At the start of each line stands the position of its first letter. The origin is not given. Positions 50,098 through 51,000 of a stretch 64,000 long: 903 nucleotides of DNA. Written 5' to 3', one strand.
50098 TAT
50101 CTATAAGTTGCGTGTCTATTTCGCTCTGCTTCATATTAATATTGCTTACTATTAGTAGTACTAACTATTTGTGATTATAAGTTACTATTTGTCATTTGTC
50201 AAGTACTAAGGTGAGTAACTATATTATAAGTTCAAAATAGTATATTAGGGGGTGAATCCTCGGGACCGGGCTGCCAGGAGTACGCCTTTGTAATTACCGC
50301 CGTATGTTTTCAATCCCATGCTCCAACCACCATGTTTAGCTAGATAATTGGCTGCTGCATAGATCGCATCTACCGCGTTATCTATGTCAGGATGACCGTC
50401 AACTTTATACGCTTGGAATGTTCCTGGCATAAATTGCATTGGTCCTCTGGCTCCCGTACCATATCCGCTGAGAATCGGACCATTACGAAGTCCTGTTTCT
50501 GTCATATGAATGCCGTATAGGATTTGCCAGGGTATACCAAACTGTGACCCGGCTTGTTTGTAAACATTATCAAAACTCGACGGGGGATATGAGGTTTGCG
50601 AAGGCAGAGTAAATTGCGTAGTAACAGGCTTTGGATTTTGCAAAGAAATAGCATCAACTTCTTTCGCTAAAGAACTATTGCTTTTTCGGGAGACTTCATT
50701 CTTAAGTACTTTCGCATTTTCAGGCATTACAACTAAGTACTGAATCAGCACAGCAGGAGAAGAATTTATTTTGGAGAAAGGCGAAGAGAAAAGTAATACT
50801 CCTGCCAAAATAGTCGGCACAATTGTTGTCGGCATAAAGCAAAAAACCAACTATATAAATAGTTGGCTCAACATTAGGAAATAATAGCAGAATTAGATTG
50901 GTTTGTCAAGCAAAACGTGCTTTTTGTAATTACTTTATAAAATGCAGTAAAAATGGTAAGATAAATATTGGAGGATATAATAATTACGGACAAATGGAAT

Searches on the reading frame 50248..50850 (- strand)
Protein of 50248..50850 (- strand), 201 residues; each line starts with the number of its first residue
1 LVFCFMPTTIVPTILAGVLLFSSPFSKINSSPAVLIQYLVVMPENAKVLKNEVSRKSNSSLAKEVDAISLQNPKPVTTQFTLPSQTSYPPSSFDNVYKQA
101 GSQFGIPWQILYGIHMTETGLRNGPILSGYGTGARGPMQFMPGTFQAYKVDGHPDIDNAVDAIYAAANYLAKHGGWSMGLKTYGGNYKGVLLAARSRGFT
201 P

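Call 40: search_protein_families(library=pfam, proteins=[window:50248-50850:-], max_evalue=0.001)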
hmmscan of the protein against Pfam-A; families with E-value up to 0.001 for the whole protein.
window:50248-50850:- (201 aa): 2 families
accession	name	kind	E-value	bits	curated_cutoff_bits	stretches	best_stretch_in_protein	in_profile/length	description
PF13406.11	SLT_2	-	5e-11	42.8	24.3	1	131-180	152-205/292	Transglycosylase SLT domain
PF01464.25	SLT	-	6.8e-08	32.5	21.3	1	97-173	3-79/117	Transglycosylase SLT domain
